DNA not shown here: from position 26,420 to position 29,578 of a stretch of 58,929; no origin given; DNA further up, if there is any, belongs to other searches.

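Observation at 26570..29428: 952-aa triple fusion: nucleotidyltransferase + CofD/YvcK-like phosphotransferase-fold domain + polyprenyl-phosphate-type GT2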

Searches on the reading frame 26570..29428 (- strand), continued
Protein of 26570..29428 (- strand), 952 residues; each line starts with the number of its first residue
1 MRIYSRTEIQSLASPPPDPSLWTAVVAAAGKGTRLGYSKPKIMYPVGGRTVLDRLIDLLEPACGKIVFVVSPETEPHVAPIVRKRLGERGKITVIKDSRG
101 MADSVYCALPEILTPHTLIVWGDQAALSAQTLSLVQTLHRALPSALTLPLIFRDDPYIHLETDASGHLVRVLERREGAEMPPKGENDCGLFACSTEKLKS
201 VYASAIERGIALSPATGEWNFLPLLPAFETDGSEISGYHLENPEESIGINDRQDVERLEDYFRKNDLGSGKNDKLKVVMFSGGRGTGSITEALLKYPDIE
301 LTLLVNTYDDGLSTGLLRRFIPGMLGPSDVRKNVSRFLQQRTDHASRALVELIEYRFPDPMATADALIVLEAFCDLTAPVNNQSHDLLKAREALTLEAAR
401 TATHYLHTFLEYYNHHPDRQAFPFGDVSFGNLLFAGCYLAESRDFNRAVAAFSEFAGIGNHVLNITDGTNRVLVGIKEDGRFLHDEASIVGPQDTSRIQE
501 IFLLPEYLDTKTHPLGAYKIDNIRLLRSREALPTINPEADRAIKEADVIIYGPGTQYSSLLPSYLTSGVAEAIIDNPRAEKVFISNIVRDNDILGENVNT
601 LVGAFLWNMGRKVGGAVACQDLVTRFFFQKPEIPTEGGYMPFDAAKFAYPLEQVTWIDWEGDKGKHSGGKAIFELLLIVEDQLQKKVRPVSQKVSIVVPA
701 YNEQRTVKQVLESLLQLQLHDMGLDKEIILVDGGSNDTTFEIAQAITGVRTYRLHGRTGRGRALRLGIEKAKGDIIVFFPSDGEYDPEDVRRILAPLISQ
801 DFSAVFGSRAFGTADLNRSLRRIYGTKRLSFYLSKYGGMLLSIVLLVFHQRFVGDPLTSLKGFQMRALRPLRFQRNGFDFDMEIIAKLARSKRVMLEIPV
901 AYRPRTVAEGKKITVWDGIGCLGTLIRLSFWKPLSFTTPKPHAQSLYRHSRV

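Call 17: find_encoding_contigs(protein=P0061, flank=10000, max_places=1)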
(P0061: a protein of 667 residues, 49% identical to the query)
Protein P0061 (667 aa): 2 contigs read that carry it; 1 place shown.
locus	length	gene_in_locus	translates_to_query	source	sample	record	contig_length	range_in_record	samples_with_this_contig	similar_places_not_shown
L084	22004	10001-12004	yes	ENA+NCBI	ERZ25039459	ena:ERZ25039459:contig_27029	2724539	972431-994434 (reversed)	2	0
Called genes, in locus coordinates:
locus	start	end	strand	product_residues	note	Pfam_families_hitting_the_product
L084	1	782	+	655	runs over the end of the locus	PF26626:DUF8201 (faint), PF13231:PMT_2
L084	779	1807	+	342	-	PF00953:Glycos_transf_4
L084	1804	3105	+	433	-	PF01266:DAO (weak), PF01593:Amino_oxidase, PF13450:NAD_binding_8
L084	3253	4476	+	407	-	PF13439:Glyco_transf_4, PF13579:Glyco_trans_4_4, PF00534:Glycos_transf_1, PF13692:Glyco_trans_1_4, PF13524:Glyco_trans_1_2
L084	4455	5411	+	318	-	PF13116:YhdP (faint)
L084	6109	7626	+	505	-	PF04055:Radical_SAM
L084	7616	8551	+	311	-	PF13489:Methyltransf_23, PF13847:Methyltransf_31, PF08241:Methyltransf_11, PF08242:Methyltransf_12, PF13649:Methyltransf_25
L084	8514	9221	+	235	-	PF00702:Hydrolase, PF12710:HAD (faint), PF13419:HAD_2, PF13242:Hydrolase_like (weak)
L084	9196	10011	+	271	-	PF01128:IspD (weak), PF12804:NTP_transf_3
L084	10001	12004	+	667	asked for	PF01933:CofD, PF00535:Glycos_transf_2, PF10111:Glyco_tranf_2_2 (weak), PF13641:Glyco_tranf_2_3 (weak)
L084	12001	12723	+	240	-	PF00535:Glycos_transf_2, PF13641:Glyco_tranf_2_3 (weak)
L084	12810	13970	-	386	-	PF14294:DUF4372, PF01609:DDE_Tnp_1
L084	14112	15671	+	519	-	PF02310:B12-binding, PF04055:Radical_SAM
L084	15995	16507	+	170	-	PF00006:ATP-synt_ab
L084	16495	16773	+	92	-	-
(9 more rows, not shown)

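Call 18: find_encoding_contigs(protein=P0071, flank=10000, max_places=1)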
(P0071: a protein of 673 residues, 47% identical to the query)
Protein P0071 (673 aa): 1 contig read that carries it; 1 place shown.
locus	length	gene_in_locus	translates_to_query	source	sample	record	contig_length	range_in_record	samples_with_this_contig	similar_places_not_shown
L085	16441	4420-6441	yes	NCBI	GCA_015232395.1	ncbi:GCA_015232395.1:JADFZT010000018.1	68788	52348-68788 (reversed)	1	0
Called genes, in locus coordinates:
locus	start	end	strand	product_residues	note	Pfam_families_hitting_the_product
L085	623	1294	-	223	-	PF01381:HTH_3, PF12844:HTH_19, PF13412:HTH_24 (faint), PF13560:HTH_31, PF24250:HVO_2718 (weak), PF00717:Peptidase_S24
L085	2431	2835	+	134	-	PF01844:HNH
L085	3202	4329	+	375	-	-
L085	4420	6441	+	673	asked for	PF01933:CofD, PF00535:Glycos_transf_2, PF13641:Glyco_tranf_2_3 (faint)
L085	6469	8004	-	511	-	PF04055:Radical_SAM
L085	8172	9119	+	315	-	PF13489:Methyltransf_23, PF13847:Methyltransf_31, PF08241:Methyltransf_11, PF08242:Methyltransf_12, PF13649:Methyltransf_25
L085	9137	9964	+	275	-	PF01128:IspD (weak), PF12804:NTP_transf_3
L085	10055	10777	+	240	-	PF00535:Glycos_transf_2, PF13641:Glyco_tranf_2_3 (weak)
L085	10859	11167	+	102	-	-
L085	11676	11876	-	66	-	-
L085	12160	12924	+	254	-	PF01026:TatD_DNase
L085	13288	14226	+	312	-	PF13793:Pribosyltran_N, PF00156:Pribosyltran, PF14572:Pribosyl_synth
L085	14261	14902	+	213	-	PF01386:Ribosomal_L25p, PF14693:Ribosomal_TL5_C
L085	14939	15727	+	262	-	PF01195:Pept_tRNA_hydro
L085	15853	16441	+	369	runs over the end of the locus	PF01926:MMR_HSR1, PF02421:FeoB_N, PF06071:YchF-GTPase_C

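Call 35: search_dna_similar(query=window:26570-29428:-, collection=plasmids, mode=protein, max_rows=10, max_evalue=1e-20)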
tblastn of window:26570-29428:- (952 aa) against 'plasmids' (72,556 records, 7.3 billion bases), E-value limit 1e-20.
Records with a match: 3; places in all: 3; records where one place covers at least 80% of the query: 0.
Best place of each record, by identity: <60% 3.
By first word of the organism name: Lawsonia 3.
By predicted mobility (MOB-suite, as given by PLSDB): non-mobilizable 3.
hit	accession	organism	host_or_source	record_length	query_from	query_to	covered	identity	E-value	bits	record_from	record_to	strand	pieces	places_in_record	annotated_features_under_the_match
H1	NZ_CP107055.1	Lawsonia intracellularis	-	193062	692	916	24%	35.1%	3e-25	121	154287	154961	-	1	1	glycosyltransferase family 2 protein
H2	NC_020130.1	Lawsonia intracellularis N343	-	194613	692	916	24%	35.1%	3e-25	121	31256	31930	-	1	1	glycosyltransferase family 2 protein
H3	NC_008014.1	Lawsonia intracellularis PHE/MN1-00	Sus scrofa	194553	692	916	24%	34.6%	6e-24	117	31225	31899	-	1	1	glycosyltransferase family 2 protein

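Call 36: find_encoding_contigs(protein=P0052, flank=10000, max_places=1)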
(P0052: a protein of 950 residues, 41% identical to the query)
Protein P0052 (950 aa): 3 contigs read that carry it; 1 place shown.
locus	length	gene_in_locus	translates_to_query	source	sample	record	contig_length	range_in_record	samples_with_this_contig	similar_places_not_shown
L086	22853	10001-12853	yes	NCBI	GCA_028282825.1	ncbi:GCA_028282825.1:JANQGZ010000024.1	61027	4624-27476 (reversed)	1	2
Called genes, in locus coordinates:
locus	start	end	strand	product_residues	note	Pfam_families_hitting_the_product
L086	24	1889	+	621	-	PF13522:GATase_6, PF12481:DUF3700, PF13537:GATase_7, PF00733:Asn_synthase, PF02540:NAD_synthase (weak)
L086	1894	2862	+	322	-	PF08003:Methyltransf_9 (weak), PF13489:Methyltransf_23, PF08241:Methyltransf_11, PF08242:Methyltransf_12, PF13649:Methyltransf_25, PF13847:Methyltransf_31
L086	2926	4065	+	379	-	PF13439:Glyco_transf_4 (weak), PF00534:Glycos_transf_1, PF13692:Glyco_trans_1_4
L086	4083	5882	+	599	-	PF13231:PMT_2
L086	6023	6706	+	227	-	PF00970:FAD_binding_6, PF00175:NAD_binding_1 (faint)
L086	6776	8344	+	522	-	PF04055:Radical_SAM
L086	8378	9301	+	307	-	PF13489:Methyltransf_23, PF07021:MetW, PF08241:Methyltransf_11, PF08242:Methyltransf_12, PF13649:Methyltransf_25, PF13847:Methyltransf_31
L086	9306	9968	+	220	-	PF00702:Hydrolase, PF13419:HAD_2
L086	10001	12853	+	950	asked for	PF00483:NTP_transferase, PF01128:IspD (weak), PF12804:NTP_transf_3, PF01933:CofD, PF00535:Glycos_transf_2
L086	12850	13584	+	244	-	PF00535:Glycos_transf_2, PF10111:Glyco_tranf_2_2 (weak), PF13641:Glyco_tranf_2_3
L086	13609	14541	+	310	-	PF01073:3Beta_HSD, PF01370:Epimerase, PF02719:Polysacc_synt_2 (faint), PF04321:RmlD_sub_bind, PF16363:GDP_Man_Dehyd, PF07993:NAD_binding_4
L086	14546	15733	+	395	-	PF02350:Epimerase_2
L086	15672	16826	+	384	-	PF01073:3Beta_HSD, PF01370:Epimerase, PF02719:Polysacc_synt_2, PF16363:GDP_Man_Dehyd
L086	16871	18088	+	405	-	PF00534:Glycos_transf_1, PF13692:Glyco_trans_1_4, PF26337:Gtf3_C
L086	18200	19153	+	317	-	PF01073:3Beta_HSD, PF01370:Epimerase, PF02719:Polysacc_synt_2, PF04321:RmlD_sub_bind, PF05368:NmrA (faint), PF13460:NAD_binding_10, PF16363:GDP_Man_Dehyd, PF07993:NAD_binding_4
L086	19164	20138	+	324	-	PF00953:Glycos_transf_4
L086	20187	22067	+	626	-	PF13727:CoA_binding_3, PF22674:C2185-like_N (weak), PF04321:RmlD_sub_bind (faint), PF01073:3Beta_HSD (weak), PF01370:Epimerase, PF02719:Polysacc_synt_2, PF16363:GDP_Man_Dehyd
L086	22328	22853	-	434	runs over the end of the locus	PF04932:Wzy_C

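Call 37: find_encoding_contigs(protein=P0057, flank=10000, max_places=1)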
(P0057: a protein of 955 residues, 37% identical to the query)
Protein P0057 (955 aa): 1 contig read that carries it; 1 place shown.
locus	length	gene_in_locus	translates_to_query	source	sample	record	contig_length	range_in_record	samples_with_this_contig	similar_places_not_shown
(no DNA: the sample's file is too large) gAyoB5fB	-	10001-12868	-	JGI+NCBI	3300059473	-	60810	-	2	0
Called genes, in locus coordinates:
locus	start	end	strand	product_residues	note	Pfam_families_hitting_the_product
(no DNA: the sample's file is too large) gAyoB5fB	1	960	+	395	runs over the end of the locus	PF07995:GSDH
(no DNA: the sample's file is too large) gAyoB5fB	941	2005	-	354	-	-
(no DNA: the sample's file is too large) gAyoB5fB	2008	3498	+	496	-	PF00171:Aldedh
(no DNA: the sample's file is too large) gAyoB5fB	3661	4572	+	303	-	PF00089:Trypsin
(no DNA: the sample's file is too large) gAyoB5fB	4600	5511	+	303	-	PF00582:Usp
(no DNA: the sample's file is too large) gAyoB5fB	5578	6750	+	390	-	PF13439:Glyco_transf_4, PF20706:GT4-conflict (faint), PF00534:Glycos_transf_1, PF13692:Glyco_trans_1_4, PF13524:Glyco_trans_1_2 (weak)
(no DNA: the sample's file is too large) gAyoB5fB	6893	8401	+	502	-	PF04055:Radical_SAM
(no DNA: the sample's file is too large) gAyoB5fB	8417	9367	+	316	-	PF13489:Methyltransf_23, PF07021:MetW (weak), PF13847:Methyltransf_31 (weak), PF08241:Methyltransf_11, PF08242:Methyltransf_12, PF13649:Methyltransf_25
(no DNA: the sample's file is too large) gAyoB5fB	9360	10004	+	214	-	PF00702:Hydrolase, PF13419:HAD_2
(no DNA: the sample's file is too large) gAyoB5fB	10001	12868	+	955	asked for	PF00483:NTP_transferase, PF01128:IspD (faint), PF12804:NTP_transf_3, PF01933:CofD, PF00535:Glycos_transf_2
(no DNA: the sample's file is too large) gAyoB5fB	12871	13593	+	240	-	PF00535:Glycos_transf_2, PF13641:Glyco_tranf_2_3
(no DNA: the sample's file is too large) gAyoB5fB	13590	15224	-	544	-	-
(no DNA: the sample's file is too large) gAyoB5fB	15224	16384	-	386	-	-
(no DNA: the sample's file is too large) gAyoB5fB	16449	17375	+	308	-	PF00892:EamA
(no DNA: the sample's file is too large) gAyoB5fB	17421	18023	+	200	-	PF13521:AAA_28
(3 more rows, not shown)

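Call 38: predict_structure(alignment_id=A3)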
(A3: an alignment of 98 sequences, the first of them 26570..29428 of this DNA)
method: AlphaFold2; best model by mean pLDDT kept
length: 952 residues; sequences in the alignment: 98
mean_pLDDT: 90.7   pTM: 0.69
mean pLDDT of the five models: 90.7, 90.6, 90.2, 89.9, 89.5
residues with pLDDT >= 90: 712; 70-90: 186; 50-70: 32; < 50: 22
segments of 3 or more residues with pLDDT < 50: 937-952
pLDDT, mean of each block of 10 residues (from residue 1): 95 88 96 89 90 97 98 96 97 95 97 98 95 97 93 96 96 96 97 97 97 93 96 94 94 90 69 84 84 88 94 90 94 95 91 97 96 87 82 90 98 93 95 98 98 95 96 96 93 92 94 91 96 97 97 77 96 97 84 90 95 92 93 74 93 85 57 80 67 90 95 96 92 95 97 91 96 96 96 92 92 78 85 90 95 93 94 94 97 95 84 88 96 62 37 40
secondary structure, 60 per line:
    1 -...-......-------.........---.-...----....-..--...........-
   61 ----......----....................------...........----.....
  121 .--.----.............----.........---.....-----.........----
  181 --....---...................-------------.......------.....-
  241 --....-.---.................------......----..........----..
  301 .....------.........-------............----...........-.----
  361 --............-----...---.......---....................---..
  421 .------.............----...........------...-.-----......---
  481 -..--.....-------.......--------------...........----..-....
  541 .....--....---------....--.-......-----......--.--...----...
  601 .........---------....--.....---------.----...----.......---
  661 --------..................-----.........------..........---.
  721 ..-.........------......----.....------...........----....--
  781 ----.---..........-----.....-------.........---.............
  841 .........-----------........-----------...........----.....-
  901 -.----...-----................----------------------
elements in order (helices of 4 or more, strands of 3 or more residues): E2-4 H6-11 E22-27 H51-59 E65-70 H75-89 E90-94 H101-111 E116-121 H129-141 E146-154 E158-162 E168-173 E183-186 E190-194 H195-208 H222-228 E235-239 H243-246 H252-268 E275-280 H285-294 E299-305 H312-320 H328-339 H344-354 H363-374 H386-392 H396-415 H429-440 H445-455 E462-464 E472-477 H486-490 E498-504 H519-529 H537-545 E548-551 H561-564 H569-574 E580-585 H598-609 H619-622 E625-629 E654-657 H669-686 E692-700 H707-716 E724-732 H739-744 E749-753 H760-770 E775-778 H789-798 E804-808 H816-824 H828-849 E861-864 H865-868 H880-890 E895-899 H915-930

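Call 40: fold_search(model_id=the predicted structure, library=pdb)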
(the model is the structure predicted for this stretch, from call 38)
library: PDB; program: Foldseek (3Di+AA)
matches with E <= 10: 1366; with E <= 0.001: 698
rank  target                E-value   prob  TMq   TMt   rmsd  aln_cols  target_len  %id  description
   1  1g97                  2.4e-17  1.00  0.24  0.49   3.2       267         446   23  S.PNEUMONIAE GLMU COMPLEXED WITH UDP-N-ACETYLGLUCOSAMINE AND MG2+ (released 2001-05-22)
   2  1hm8_A                8.5e-17  1.00  0.24  0.48   3.8       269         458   22  CRYSTAL STRUCTURE OF S.PNEUMONIAE N-ACETYLGLUCOSAMINE-1-PHOSPHATE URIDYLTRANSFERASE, GLMU, BOUND TO ACETYL COENZYME A (released 2001-11-30)
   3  9dqf                  1.0e-16  1.00  0.24  0.49   3.5       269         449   24  Crystal structure of bifunctional GlmU from Staphylococcus aureus NCTC 8325 complexed with acetyl CoA and citrate (released 2025-05-14)
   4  9dr4                  2.7e-16  1.00  0.24  0.49   3.5       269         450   24  Crystal structure of bifunctional GlmU from Staphylococcus aureus NCTC 8325 complexed with UTP, CoA and Glc 1-P (released 2025-05-14)
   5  1g95                  3.0e-16  1.00  0.24  0.49   3.4       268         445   21  CRYSTAL STRUCTURE OF S.PNEUMONIAE GLMU, APO FORM (released 2001-05-22)
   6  6ge9                  6.4e-16  1.00  0.25  0.49   3.2       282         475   20  Structure of Mycobacterium tuberculosis GlmU bound to Glc-1P and Ac-CoA (released 2018-05-02)
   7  2qkx                  8.3e-16  1.00  0.25  0.59   3.3       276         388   20  N-acetyl glucosamine 1-phosphate uridyltransferase from Mycobacterium tuberculosis complex with N-acetyl glucosamine 1-p (released 2008-07-15)
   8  7kr9                  9.8e-16  1.00  0.23  0.47   3.3       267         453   22  Bifunctional enzyme GlmU bound to Zn(II) (released 2021-12-01)
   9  5vmk_A                1.4e-15  1.00  0.24  0.49   3.9       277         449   20  Crystal structure of a bifunctional GlmU UDP-N-acetylglucosamine diphosphorylase/glucosamine-1- phosphate N-acetyltran (released 2017-05-24)
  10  3d98                  1.6e-15  1.00  0.25  0.60   3.2       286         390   20  Crystal structure of GlmU from Mycobacterium tuberculosis, ligand-free form (released 2009-03-10)
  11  3dj4                  1.7e-15  1.00  0.25  0.50   3.5       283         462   19  Crystal Structure of GlmU from Mycobacterium tuberculosis in complex with URIDINE-DIPHOSPHATE-N-ACETYLGLUCOSAMINE. (released 2009-05-19)
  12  4ac3                  1.7e-15  1.00  0.24  0.48   3.2       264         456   22  S.pneumoniae GlmU in complex with an antibacterial inhibitor (released 2012-02-15)
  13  3spt                  1.9e-15  1.00  0.25  0.49   3.2       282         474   20  Crystal structure of GlmU from Mycobacterium tuberculosis in complex with ACETYL COENZYME A and URIDINE-DIPHOSPHATE-N-AC (released 2012-08-08)
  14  9mh4                  2.2e-15  1.00  0.24  0.50   3.8       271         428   22  Crystal Structure of Bifunctional protein GlmU from Klebsiella aerogenes (released 2024-12-18)
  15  7k47                  2.3e-15  1.00  0.24  0.48   3.8       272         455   20  Crystal Structure of Glucosamine-1-phosphate N-acetyltransferase from Stenotrophomonas maltophilia K279a (released 2020-09-23)
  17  4aaw                  5.0e-15  1.00  0.24  0.48   3.1       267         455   22  S.pneumoniae GlmU in complex with an antibacterial inhibitor (released 2012-02-15)
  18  2hzb_A                5.3e-15  1.00  0.28  0.82   4.0       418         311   21  X-Ray Crystal Structure of Protein BH3568 from Bacillus halodurans. Northeast Structural Genomics Consortium BhR60. (released 2006-08-22)
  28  2o2z_D                2.7e-14  1.00  0.28  0.79   4.8       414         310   21  Crystal structure of a protein member of the upf0052 family (bh3568) from bacillus halodurans at 2.60 A resolution (released 2006-12-19)
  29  2ppv                  3.0e-14  1.00  0.28  0.78   4.7       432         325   17  CRYSTAL STRUCTURE OF a protein belonging to the UPF0052 (SE_0549) FROM STAPHYLOCOCCUS EPIDERMIDIS ATCC 12228 AT 2.00 A R (released 2007-05-15)
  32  2o2z_A                4.1e-14  1.00  0.28  0.81   4.6       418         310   21  Crystal structure of a protein member of the upf0052 family (bh3568) from bacillus halodurans at 2.60 A resolution (released 2006-12-19)
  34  2o2z_B                7.5e-14  1.00  0.28  0.82   4.2       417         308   21  Crystal structure of a protein member of the upf0052 family (bh3568) from bacillus halodurans at 2.60 A resolution (released 2006-12-19)
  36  2o2z_C                9.4e-14  1.00  0.28  0.80   4.8       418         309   21  Crystal structure of a protein member of the upf0052 family (bh3568) from bacillus halodurans at 2.60 A resolution (released 2006-12-19)
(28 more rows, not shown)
